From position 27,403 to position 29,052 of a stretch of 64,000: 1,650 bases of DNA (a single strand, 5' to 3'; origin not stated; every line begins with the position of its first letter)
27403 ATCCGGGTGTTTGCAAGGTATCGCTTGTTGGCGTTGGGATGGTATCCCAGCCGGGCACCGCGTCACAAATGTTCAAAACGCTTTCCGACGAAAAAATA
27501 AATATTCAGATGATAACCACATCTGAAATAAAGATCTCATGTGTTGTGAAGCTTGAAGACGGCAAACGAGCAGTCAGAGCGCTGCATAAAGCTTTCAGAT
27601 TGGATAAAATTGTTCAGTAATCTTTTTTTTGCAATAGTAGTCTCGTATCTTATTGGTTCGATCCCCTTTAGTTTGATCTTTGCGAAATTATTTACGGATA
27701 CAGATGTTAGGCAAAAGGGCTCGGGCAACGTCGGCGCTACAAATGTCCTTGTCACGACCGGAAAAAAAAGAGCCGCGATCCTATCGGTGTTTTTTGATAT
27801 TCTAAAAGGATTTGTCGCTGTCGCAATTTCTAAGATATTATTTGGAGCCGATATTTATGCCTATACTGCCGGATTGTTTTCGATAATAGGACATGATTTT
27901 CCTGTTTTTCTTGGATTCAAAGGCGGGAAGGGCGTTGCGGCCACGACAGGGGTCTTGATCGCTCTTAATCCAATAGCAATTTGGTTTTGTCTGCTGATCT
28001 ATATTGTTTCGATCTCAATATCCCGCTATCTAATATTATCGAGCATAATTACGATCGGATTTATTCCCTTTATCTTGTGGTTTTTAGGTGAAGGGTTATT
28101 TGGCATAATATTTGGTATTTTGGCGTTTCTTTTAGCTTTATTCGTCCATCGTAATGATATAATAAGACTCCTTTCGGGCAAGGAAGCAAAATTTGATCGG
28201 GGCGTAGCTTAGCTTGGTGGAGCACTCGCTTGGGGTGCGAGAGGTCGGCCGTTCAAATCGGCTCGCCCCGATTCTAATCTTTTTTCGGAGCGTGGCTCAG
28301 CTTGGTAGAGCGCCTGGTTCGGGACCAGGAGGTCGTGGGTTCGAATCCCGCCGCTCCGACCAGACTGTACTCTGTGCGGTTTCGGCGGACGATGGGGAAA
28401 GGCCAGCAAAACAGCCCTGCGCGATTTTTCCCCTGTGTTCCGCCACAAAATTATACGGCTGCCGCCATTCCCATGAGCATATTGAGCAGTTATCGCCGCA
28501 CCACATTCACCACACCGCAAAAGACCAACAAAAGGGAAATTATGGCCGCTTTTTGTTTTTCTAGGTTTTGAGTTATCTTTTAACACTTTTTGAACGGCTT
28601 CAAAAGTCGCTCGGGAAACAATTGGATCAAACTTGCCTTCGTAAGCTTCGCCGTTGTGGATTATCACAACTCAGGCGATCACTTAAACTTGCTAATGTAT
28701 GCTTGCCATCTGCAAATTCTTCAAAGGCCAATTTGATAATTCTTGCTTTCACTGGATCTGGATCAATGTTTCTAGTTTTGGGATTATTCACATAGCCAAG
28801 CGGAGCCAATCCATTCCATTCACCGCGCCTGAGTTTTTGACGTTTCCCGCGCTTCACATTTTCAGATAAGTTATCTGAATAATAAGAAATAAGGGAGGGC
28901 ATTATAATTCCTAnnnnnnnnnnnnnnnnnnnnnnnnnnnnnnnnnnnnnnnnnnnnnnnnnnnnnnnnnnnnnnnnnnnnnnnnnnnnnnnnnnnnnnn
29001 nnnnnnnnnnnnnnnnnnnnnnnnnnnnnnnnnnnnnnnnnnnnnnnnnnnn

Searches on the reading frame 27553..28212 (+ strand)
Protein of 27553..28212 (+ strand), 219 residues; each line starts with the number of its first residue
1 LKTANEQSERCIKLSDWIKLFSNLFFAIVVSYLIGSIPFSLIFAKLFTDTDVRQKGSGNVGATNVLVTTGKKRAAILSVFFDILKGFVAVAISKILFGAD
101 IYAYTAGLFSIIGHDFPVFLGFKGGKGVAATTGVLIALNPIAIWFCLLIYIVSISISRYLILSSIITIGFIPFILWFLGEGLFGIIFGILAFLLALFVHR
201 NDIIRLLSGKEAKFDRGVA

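Call 10: search_protein_families(library=pfam, proteins=[window:27553-28212:+], max_evalue=0.001)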
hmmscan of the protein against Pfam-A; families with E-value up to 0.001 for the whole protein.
window:27553-28212:+ (219 aa): 1 family
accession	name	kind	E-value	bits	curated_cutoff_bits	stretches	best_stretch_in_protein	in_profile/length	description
PF02660.20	G3P_acyltransf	-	1.1e-45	156.1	24.1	1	30-206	1-164/164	Glycerol-3-phosphate acyltransferase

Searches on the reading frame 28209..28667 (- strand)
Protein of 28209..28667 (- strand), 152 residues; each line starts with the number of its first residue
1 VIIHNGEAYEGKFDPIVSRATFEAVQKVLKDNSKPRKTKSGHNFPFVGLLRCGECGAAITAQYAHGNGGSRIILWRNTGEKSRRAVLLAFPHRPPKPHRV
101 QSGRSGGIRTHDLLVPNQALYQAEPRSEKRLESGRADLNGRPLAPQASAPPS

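Call 18: search_protein_families(library=padloc, proteins=[window:28209-28667:-], max_evalue=1)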
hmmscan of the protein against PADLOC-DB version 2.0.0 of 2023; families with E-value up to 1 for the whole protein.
window:28209-28667:- (152 aa): 0 families

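Call 19: search_protein_families(library=phrogs, proteins=[window:28209-28667:-], max_evalue=1)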
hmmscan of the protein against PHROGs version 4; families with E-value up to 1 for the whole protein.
window:28209-28667:- (152 aa): 2 families
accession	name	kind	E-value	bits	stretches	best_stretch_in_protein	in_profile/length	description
phrog_95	-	integration and excision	7.3e-15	55.6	1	6-76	321-402/651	integrase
phrog_18962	-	unknown function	0.23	12.2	1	21-69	38-83/166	-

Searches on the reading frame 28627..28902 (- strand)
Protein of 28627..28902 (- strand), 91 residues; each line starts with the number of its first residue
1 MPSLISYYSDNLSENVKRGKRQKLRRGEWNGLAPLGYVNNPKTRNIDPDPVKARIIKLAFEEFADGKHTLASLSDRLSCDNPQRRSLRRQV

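Call 10: search_protein_families(library=pfam, proteins=[window:28627-28902:-], max_evalue=0.001)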
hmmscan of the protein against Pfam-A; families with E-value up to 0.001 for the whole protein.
window:28627-28902:- (91 aa): 0 families

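Call 18: search_protein_families(library=padloc, proteins=[window:28627-28902:-], max_evalue=1)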
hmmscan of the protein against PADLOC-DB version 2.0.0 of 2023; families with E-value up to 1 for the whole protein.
window:28627-28902:- (91 aa): 0 families

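Call 19: search_protein_families(library=phrogs, proteins=[window:28627-28902:-], max_evalue=1)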
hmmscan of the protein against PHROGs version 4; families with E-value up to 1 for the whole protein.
window:28627-28902:- (91 aa): 1 family
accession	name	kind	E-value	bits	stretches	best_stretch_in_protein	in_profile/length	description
phrog_95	-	integration and excision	4.9e-14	52.8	1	7-67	217-277/651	integrase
